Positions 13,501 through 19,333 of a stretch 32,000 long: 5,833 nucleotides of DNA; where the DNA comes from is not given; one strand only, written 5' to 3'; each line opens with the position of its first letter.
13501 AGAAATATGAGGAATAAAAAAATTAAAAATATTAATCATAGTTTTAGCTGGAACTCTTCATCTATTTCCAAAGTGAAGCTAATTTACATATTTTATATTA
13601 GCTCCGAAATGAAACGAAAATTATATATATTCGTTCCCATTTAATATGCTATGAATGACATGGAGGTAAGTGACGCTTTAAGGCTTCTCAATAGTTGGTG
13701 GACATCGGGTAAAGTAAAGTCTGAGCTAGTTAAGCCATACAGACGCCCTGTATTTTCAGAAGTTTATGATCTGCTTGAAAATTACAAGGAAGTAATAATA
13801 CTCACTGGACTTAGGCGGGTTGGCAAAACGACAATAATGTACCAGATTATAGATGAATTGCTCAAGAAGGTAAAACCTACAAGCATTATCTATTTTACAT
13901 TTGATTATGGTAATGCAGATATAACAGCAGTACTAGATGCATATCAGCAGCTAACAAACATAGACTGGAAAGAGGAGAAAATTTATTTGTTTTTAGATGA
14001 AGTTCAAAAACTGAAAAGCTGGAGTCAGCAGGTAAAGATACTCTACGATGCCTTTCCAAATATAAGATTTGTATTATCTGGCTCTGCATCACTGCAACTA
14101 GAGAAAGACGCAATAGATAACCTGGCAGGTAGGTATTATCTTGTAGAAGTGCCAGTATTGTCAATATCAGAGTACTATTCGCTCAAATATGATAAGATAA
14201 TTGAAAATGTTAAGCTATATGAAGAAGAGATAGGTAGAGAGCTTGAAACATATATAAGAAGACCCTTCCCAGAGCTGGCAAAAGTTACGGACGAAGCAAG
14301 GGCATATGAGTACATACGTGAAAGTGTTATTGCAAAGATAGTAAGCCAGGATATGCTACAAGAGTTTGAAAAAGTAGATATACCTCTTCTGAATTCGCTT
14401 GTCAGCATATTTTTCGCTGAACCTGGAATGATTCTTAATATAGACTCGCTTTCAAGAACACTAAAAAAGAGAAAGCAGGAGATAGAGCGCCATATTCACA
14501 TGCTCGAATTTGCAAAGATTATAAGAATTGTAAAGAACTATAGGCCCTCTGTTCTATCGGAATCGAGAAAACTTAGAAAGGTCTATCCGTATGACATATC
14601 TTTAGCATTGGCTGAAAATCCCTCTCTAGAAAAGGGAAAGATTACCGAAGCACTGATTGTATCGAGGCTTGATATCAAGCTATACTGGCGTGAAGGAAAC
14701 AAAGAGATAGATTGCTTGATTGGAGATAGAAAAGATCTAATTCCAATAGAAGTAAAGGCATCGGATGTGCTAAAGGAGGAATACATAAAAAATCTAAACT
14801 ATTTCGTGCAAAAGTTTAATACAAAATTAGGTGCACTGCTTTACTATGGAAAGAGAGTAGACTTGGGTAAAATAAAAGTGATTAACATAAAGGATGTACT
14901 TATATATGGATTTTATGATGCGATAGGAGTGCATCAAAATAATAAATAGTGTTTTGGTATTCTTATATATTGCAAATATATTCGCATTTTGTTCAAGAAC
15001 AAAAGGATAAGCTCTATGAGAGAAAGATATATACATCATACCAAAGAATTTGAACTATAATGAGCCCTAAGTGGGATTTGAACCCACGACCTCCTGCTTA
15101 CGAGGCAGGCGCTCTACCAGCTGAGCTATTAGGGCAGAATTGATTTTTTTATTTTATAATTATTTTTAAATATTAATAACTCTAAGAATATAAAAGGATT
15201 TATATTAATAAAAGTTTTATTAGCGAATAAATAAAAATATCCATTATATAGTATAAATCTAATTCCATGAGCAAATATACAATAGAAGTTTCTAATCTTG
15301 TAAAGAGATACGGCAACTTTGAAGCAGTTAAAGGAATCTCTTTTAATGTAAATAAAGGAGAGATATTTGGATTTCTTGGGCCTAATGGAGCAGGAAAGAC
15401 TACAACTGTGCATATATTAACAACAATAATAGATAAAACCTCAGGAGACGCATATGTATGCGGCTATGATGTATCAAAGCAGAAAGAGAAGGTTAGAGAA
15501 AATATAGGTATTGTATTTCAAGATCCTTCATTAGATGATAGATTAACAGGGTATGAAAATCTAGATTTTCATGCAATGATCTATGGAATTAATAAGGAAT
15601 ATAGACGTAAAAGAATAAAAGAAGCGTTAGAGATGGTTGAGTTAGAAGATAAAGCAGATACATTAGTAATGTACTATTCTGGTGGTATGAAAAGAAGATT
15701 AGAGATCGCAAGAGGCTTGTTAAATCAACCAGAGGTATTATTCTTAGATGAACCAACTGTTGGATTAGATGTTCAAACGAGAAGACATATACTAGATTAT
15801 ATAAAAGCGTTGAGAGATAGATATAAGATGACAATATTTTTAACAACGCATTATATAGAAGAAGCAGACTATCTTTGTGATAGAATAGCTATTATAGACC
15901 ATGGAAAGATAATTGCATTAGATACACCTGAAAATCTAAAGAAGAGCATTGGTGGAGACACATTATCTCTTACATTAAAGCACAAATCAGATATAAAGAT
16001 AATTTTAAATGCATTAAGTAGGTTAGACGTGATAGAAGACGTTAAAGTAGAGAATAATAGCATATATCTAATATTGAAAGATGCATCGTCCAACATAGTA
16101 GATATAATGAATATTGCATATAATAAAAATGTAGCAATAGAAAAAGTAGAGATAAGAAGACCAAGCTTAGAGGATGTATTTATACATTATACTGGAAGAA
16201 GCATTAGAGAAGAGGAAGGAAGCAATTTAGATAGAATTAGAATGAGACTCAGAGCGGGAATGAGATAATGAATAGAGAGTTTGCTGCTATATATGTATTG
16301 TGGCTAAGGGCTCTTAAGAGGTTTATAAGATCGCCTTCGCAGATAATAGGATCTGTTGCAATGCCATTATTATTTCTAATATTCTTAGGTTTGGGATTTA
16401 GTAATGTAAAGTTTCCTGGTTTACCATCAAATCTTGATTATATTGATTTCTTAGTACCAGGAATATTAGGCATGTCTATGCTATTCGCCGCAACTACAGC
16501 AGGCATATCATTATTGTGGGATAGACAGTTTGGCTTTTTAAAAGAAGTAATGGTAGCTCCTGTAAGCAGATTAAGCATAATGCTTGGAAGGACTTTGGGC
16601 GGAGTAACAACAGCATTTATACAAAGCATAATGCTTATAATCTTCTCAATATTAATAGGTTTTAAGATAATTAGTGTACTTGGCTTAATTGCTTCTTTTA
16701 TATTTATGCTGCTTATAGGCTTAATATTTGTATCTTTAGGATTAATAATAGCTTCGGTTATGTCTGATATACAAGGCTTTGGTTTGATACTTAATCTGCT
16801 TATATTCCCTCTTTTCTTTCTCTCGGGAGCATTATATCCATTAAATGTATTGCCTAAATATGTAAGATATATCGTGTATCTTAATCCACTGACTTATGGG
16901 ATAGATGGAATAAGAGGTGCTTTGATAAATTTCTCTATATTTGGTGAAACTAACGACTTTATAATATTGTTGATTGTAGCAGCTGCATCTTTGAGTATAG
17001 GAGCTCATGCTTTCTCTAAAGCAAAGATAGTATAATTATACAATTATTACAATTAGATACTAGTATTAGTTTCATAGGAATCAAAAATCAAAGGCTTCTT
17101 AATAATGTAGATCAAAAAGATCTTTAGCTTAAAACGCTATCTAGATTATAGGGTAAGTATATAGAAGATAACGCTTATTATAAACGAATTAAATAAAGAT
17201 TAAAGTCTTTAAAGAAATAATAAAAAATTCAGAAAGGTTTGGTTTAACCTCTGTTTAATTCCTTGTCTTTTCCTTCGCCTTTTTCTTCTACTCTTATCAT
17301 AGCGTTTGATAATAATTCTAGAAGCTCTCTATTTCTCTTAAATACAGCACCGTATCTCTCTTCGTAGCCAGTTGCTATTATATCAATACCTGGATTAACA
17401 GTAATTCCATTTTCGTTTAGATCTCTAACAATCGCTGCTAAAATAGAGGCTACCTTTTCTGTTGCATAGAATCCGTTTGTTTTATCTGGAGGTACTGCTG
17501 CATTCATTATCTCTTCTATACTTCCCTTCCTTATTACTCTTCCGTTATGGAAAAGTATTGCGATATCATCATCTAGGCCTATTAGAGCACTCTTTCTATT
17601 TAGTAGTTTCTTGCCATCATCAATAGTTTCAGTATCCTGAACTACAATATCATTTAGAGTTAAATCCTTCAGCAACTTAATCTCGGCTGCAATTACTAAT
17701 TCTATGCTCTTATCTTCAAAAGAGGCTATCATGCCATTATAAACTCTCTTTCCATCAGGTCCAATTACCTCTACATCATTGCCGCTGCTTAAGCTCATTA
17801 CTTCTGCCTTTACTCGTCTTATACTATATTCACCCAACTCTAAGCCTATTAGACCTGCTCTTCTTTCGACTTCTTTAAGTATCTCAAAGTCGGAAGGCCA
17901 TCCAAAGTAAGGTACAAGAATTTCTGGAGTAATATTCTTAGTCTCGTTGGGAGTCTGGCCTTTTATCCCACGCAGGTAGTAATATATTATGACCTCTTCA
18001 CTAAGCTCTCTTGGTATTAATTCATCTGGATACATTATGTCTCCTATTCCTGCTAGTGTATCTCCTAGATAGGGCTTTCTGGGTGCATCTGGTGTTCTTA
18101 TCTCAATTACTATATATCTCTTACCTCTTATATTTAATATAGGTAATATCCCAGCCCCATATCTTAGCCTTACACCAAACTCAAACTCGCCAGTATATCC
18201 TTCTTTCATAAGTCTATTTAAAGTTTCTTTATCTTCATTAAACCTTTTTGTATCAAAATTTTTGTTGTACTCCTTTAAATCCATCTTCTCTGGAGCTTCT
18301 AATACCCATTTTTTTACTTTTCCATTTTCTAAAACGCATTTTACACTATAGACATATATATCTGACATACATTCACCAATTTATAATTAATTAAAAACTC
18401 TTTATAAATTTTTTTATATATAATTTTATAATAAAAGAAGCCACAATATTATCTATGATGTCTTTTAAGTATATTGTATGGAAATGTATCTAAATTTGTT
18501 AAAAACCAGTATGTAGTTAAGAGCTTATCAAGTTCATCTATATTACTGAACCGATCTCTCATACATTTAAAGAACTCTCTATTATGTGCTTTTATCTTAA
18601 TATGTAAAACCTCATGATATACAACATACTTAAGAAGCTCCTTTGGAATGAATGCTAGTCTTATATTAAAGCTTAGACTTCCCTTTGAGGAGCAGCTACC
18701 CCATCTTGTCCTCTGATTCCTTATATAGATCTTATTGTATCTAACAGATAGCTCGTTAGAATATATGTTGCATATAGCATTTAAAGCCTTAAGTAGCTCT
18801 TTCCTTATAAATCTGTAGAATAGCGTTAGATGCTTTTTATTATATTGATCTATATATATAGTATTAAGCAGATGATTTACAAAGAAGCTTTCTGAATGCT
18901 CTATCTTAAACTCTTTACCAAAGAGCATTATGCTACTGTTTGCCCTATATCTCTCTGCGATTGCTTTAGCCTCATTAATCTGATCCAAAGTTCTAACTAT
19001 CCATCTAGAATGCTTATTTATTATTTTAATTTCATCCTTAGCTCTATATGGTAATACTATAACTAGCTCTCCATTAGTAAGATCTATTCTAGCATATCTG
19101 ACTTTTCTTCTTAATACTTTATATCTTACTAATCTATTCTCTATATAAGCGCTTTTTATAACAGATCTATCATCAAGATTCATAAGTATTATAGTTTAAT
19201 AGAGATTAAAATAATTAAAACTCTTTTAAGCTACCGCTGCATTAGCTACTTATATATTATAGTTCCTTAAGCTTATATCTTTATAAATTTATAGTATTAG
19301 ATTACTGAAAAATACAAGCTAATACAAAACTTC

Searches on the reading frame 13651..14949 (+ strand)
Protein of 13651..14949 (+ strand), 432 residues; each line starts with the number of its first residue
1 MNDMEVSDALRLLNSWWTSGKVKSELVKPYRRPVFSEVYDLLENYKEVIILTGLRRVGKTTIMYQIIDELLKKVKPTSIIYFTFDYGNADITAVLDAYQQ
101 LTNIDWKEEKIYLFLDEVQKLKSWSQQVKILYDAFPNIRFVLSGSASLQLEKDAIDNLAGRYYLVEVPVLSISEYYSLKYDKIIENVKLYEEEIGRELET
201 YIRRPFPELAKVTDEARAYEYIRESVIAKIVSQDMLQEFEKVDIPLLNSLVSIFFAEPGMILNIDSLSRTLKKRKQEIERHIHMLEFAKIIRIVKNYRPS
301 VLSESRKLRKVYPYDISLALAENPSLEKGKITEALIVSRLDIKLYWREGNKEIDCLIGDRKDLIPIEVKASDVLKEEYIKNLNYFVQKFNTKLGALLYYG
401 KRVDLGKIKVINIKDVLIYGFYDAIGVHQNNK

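Call 7: search_protein_families(library=pfam, max_evalue=0.1, proteins=[window:13651-14949:+])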
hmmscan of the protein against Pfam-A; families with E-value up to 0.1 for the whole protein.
window:13651-14949:+ (432 aa): 14 families
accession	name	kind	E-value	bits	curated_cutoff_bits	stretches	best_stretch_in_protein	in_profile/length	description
PF13173.12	AAA_14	-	2.8e-32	111.9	27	1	46-175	2-128/129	AAA domain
PF13635.12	DUF4143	-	2.5e-13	50.5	28.1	1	233-371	2-160/160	Domain of unknown function (DUF4143)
PF24883.2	NPHP3_N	-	0.00016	22.4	24.8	1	45-102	21-76/164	Nephrocystin 3, N-terminal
PF20720.3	nSTAND3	-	0.00054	20.1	27.2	1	33-76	5-48/155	Novel STAND NTPase 3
PF01637.24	ATPase_2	-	0.001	19.4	33.2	1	44-82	18-54/225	ATPase domain predominantly from Archaea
PF13401.12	AAA_22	-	0.003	18.3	27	0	45-98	4-54/130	AAA domain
PF00025.27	Arf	-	0.0084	16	22.3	1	46-78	13-46/174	ADP-ribosylation factor family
PF01870.24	Hjc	-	0.018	15.4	21.1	0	354-414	32-92/93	Archaeal holliday junction resolvase (hjc)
PF05496.18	RuvB_N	-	0.024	14.8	27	0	47-137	34-110/159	Holliday junction DNA helicase RuvB P-loop domain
PF10607.14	CTLH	-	0.029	14.9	26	0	264-336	24-61/146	CTLH/CRA C-terminal to LisH motif domain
PF00910.28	RNA_helicase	-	0.041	14.8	21.5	0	49-99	1-60/105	RNA helicase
PF25199.1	nSTAND_NTPase5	-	0.041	14.1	34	1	31-121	21-108/145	Novel STAND NTPase 5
PF13191.12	AAA_16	-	0.052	14.5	32.6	0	31-73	5-51/167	AAA ATPase domain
PF00004.35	AAA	-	0.076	13.9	21.2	0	49-123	1-71/131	ATPase family associated with various cellular activities (AAA)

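Call 69: search_protein_families(library=padloc, max_evalue=0.01, proteins=[window:13651-14946:+])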
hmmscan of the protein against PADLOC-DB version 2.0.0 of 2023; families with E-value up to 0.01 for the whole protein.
window:13651-14946:+ (432 aa): 8 families
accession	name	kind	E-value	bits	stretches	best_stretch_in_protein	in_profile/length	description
PDLC04787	PDC-S01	-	2.9e-46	156.2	1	30-417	11-406/412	-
PDLC04791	PDC-S01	-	4.2e-34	115.9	1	30-392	2-370/395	-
PDLC04790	PDC-S01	-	3.6e-32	109.6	1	30-403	12-402/422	-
PDLC04789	PDC-S01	-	6.4e-29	99.1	1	45-317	16-269/375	-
PDLC04786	PDC-S01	-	1.8e-17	61.3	2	45-177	19-155/439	-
PDLC04788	PDC-S01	-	2.5e-15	54.4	1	48-410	21-418/448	-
PDLC04792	PDC-S01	-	1.4e-10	38.4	1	34-146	6-122/452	-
PDLC04140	mad8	-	0.0041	14.7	1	47-201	28-149/314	mads_8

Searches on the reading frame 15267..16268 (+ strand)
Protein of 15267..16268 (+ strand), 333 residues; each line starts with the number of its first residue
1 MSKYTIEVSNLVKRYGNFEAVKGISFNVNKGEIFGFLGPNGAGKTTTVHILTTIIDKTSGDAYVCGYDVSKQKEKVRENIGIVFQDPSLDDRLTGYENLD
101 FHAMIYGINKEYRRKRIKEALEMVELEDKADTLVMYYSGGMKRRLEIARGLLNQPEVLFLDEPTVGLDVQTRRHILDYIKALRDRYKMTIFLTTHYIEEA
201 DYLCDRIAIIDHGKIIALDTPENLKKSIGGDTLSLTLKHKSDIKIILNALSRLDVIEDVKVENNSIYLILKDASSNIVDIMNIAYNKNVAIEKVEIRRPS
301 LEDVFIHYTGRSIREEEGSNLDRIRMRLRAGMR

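Call 71: search_protein_families(library=pfam, max_evalue=0.001, proteins=[window:15267-16268:+])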
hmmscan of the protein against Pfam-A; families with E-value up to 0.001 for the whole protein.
window:15267-16268:+ (333 aa): 3 families
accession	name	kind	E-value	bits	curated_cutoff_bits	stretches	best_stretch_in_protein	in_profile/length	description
PF00005.33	ABC_tran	-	6.8e-34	117.9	25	1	22-164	2-136/137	ABC transporter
PF13732.12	DrrA1-3_C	-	2.8e-10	41.2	27.4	1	220-309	2-81/81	ATP-binding protein DrrA1-3-like, C-terminal domain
PF13304.12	AAA_21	-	3.2e-08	34.5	27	1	151-195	252-298/304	AAA domain, putative AbiEii toxin, Type IV TA system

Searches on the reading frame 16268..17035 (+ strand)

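Call 71: search_protein_families(library=pfam, max_evalue=0.001, proteins=[window:16268-17035:+])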
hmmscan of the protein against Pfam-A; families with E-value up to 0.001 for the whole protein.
window:16268-17035:+ (255 aa): 2 families
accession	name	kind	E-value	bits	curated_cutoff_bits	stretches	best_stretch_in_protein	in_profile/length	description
PF01061.29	ABC2_membrane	-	1.4e-38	133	26.9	1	8-219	3-210/211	ABC-2 type transporter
PF12698.13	ABC2_membrane_3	-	5.3e-16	59.1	31.6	1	55-245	157-345/347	ABC-2 family transporter protein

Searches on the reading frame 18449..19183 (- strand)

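Call 71: search_protein_families(library=pfam, max_evalue=0.001, proteins=[window:18449-19183:-])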
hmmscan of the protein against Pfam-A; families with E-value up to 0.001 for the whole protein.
window:18449-19183:- (244 aa): 1 family
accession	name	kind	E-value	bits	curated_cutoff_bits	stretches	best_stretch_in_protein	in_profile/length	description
PF01863.23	YgjP-like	-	2.5e-37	129.3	26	1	30-223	2-205/207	YgjP-like, metallopeptidase domain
